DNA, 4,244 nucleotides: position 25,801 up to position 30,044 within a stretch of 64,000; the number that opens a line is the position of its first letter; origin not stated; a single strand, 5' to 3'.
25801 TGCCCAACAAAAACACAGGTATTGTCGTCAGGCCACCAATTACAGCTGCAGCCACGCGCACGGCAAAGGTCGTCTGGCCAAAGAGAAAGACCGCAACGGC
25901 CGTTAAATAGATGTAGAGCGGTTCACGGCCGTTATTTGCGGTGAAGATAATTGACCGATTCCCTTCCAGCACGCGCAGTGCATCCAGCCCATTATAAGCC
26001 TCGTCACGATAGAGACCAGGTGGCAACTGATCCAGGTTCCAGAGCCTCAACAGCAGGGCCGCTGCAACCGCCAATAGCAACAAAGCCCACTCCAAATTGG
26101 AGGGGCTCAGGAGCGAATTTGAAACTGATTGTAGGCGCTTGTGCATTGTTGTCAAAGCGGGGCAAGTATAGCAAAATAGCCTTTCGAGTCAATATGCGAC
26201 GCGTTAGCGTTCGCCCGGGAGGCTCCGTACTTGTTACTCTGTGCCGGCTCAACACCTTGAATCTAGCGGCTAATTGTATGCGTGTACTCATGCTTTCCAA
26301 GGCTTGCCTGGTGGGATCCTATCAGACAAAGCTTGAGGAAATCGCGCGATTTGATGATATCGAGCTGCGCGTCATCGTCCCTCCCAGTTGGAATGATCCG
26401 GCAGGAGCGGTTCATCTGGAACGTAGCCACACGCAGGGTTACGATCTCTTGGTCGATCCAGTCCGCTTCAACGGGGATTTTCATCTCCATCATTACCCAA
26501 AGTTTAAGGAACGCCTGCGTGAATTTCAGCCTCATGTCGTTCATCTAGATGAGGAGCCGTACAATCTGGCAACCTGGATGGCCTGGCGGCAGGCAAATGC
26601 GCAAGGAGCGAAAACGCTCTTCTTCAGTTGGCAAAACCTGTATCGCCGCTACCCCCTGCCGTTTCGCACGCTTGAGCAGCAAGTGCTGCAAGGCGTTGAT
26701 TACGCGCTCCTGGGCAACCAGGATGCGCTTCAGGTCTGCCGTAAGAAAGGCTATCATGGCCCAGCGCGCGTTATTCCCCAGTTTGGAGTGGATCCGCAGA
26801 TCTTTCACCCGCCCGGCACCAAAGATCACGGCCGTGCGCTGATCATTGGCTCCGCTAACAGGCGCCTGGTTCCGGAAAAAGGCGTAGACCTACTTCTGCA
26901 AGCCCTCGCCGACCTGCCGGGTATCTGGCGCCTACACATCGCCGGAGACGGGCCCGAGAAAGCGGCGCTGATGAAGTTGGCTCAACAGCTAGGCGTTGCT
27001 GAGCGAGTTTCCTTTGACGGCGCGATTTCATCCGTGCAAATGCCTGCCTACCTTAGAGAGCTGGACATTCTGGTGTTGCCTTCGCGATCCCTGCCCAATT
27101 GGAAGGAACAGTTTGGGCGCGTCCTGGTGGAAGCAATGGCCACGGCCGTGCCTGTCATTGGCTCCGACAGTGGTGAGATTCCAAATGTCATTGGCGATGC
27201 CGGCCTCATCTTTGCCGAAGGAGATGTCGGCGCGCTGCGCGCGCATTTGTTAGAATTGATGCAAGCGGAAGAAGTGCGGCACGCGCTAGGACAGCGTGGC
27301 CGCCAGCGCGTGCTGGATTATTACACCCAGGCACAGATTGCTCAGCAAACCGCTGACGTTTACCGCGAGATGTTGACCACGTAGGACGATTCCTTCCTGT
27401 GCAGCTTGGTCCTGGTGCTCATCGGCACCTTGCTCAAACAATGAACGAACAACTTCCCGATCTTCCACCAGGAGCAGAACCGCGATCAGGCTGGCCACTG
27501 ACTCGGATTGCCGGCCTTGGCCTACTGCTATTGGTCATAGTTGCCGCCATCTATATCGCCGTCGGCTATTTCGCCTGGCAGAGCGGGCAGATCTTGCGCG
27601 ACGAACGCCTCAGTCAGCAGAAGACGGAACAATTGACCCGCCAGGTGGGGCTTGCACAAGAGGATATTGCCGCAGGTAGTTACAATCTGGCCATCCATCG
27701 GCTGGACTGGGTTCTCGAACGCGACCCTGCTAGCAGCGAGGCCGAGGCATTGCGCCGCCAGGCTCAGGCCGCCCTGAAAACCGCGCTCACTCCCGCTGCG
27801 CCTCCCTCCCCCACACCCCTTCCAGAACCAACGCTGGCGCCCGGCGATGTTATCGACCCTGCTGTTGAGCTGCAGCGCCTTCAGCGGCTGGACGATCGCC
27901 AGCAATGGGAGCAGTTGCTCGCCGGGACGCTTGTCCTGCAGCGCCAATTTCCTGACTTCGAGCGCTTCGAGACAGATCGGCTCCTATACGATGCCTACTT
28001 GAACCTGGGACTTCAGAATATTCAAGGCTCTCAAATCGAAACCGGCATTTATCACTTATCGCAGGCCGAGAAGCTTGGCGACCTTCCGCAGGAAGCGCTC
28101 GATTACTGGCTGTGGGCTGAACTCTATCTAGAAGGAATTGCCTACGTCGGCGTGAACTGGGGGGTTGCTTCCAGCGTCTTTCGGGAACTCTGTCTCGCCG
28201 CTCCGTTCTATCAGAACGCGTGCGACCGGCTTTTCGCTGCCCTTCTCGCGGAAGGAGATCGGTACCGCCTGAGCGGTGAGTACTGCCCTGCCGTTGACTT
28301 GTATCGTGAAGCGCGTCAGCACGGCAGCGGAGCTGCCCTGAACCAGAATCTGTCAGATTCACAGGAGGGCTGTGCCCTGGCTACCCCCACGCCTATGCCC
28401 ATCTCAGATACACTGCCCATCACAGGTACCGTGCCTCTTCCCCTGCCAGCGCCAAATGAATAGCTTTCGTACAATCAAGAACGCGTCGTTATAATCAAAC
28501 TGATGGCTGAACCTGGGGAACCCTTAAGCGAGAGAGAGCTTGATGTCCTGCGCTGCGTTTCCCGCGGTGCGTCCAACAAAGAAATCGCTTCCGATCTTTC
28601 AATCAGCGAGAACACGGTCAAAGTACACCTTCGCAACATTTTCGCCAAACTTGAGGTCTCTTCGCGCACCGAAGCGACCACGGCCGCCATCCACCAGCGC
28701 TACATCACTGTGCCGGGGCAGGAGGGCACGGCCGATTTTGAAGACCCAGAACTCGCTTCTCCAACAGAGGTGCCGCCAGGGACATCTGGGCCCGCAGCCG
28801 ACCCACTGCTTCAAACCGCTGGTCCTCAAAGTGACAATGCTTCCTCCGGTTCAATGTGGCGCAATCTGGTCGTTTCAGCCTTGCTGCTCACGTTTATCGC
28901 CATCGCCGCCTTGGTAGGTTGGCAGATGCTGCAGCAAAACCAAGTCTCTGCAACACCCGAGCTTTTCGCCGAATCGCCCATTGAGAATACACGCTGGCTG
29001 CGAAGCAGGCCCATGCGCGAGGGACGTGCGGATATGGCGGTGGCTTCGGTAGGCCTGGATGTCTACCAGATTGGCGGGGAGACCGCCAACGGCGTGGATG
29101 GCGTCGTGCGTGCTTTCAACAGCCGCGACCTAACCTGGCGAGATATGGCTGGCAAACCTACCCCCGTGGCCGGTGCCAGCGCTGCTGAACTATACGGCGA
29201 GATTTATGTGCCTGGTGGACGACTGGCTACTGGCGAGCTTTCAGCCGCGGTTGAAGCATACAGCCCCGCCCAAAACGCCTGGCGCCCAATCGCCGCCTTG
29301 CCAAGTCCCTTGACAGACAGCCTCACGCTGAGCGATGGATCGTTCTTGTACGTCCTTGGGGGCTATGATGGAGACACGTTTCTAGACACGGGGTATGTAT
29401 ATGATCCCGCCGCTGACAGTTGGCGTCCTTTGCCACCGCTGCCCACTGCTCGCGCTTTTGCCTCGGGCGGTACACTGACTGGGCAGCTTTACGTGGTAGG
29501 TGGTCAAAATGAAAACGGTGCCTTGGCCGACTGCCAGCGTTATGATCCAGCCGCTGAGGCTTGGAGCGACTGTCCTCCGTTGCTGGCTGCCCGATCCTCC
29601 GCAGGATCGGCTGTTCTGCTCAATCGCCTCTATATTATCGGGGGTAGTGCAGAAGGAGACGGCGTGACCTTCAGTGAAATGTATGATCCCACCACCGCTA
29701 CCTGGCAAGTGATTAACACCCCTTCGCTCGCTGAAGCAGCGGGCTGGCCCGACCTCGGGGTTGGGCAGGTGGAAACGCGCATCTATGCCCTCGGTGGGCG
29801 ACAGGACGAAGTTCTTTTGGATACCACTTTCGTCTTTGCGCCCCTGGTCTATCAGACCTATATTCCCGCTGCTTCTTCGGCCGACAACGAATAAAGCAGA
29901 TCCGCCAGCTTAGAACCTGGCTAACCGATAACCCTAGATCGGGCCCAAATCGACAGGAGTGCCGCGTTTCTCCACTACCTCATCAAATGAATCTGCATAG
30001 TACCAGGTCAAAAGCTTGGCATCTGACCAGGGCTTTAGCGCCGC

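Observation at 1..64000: Highly iterated 8-bp palindrome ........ (about 46 exact copies, roughly 1-3 expected)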

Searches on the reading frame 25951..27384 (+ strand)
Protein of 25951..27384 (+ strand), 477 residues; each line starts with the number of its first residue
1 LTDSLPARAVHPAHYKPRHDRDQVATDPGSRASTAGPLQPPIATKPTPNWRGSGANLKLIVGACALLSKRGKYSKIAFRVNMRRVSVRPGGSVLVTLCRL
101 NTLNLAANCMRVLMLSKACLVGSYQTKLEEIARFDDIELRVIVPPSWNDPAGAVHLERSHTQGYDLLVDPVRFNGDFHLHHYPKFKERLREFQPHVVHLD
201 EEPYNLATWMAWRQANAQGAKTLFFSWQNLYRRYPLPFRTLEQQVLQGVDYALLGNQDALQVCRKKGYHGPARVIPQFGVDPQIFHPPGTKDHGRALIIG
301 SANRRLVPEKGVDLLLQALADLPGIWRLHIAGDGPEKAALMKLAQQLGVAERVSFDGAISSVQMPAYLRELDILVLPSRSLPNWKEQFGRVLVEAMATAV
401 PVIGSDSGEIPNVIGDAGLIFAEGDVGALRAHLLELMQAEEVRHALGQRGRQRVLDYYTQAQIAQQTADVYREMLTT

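Call 7: search_protein_families(library=ncbifam, proteins=[window:25951-27384:+], max_evalue=1e-10)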
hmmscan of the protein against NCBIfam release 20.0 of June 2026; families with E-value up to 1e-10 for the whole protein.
window:25951-27384:+ (477 aa): 13 families
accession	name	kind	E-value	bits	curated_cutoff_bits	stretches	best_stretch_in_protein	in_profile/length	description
NF038298.1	EPS_HpsO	equivalog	3.4e-68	230.2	575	1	110-474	1-387/388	hormogonium polysaccharide biosynthesis glycosyltransferase HpsO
TIGR03999.1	thiol_BshA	equivalog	6.6e-22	78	273.7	1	327-475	231-374/375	N-acetyl-alpha-D-glucosaminyl L-malate synthase BshA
NF041876.1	EPS_EpsE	equivalog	7.6e-22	78.1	400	1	274-465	189-387/389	exopolysaccharide biosynthesis GT4 family glycosyltransferase EpsE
TIGR03088.1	stp2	hypoth_equivalog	3.3e-21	75.8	409.05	1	274-475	174-374/374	TIGR03088 family PEP-CTERM/XrtA system glycosyltransferase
NF047684.1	TeichurnBiosyTuaC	equivalog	2.3e-18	66.3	550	1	305-475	227-390/391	teichuronic acid biosynthesis protein TuaC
NF046085.1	XrtY_assoc_Gly1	equivalog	8.1e-15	54.6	400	1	306-475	218-385/387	XrtY-associated glycosyltransferase XYAG1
TIGR03449.1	mycothiol_MshA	equivalog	7.1e-14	51.5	462.5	1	305-475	228-404/406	D-inositol-3-phosphate glycosyltransferase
TIGR04063.1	stp3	hypoth_equivalog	7.3e-14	51.4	442.05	1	310-475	226-396/397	TIGR04063 family PEP-CTERM/XrtA system glycosyltransferase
NF038295.1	EPS_HpsP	equivalog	4.6e-13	48.9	550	1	305-474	215-387/388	hormogonium polysaccharide biosynthesis glycosyltransferase HpsP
NF053787.1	GlcN_PG_synth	equivalog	3e-12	46.1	480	1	209-475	96-360/361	N-acetylglucosaminyl phosphatidylglycerol synthase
TIGR04005.1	wcaL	equivalog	3.1e-12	46.1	537.6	1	274-471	200-403/406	colanic acid biosynthesis glycosyltransferase WcaL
TIGR02149.1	glgA_Coryne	subfamily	1.4e-11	44.2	302.4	1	307-474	214-390/391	glycogen synthase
NF007396.0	PRK09922.1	equivalog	2e-11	43.4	385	1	309-442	196-329/361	lipopolysaccharide 1,6-galactosyltransferase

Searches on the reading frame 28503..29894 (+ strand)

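Call 7: search_protein_families(library=ncbifam, proteins=[window:28503-29894:+], max_evalue=1e-10)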
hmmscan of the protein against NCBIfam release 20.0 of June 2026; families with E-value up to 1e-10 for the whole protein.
window:28503-29894:+ (463 aa): 8 families
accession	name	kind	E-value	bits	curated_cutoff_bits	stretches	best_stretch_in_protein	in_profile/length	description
NF007708.0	PRK10403.1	equivalog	8.3e-17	61.3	343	1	7-66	153-212/215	nitrate/nitrite response regulator protein NarP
NF047785.1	respo_reg_MadR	equivalog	6.5e-15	55.1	300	1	5-63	146-204/209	MadR family response regulator transcription factor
NF007505.1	PRK10100.1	equivalog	4.2e-14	52.7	250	1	8-62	145-199/204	biofilm master transcriptional regulator CsgD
TIGR03020.2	EpsA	equivalog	1e-13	51.5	170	1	7-61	190-244/247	XrtB/PEP-CTERM-associated transcriptional regulator EpsA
NF007935.0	PRK10651.1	equivalog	5.2e-13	48.7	250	1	7-64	155-212/216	two-component system response regulator NarL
NF041232.1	BagY_FevT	exception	1.2e-11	44.1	700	1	8-67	297-356/367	LuxR family transcriptional regulator BagY/FevT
NF003420.0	PRK04841.1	equivalog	1.6e-11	43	537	1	7-62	838-893/903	HTH-type transcriptional regulator MalT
NF052445.1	RespRegMctR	equivalog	4e-11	42.7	300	1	6-65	143-202/205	two-component system response regulator MctR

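Call 74: search_protein_families(library=pfam, proteins=[window:28503-29894:+], max_evalue=0.0001)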
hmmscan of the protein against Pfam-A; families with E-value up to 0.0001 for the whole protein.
window:28503-29894:+ (463 aa): 10 families
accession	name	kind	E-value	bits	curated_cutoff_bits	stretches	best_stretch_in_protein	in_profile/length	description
PF01344.31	Kelch_1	-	8.9e-46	153.4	20.1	4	282-314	14-46/46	Kelch motif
PF24681.1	Kelch_KLHDC2_KLHL20_DRC7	-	1.1e-24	87.4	50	2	179-358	3-195/221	KLHDC2/KLHL20/DRC7 Kelch-repeats domain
PF25210.1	Kelch_FKB95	-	2e-24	87.1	70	3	177-263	35-123/268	FKB95, Kelch-repeats domain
PF13964.12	Kelch_6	-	3.3e-24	84.4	25.3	1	274-317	6-50/50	Kelch motif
PF13418.12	Kelch_4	-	1.2e-23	83.2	21.6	1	274-315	7-49/49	Galactose oxidase, central domain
PF13415.12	Kelch_3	-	1.7e-22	79.5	22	1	279-321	1-44/48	Galactose oxidase, central domain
PF00196.25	GerE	-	7.9e-22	77.1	23.5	1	7-61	2-56/57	Bacterial regulatory proteins, luxR family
PF07646.21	Kelch_2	-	2e-19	68.9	21.3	1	282-314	14-48/48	Kelch motif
PF24981.1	Beta-prop_ATRN-LZTR1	-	5.8e-14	52.5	50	1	170-381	35-279/289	Attractin/LZTR1 beta-propeller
PF24996.1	NANM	-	6.1e-12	45.5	45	0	256-338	39-128/350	N-acetylneuraminate epimerase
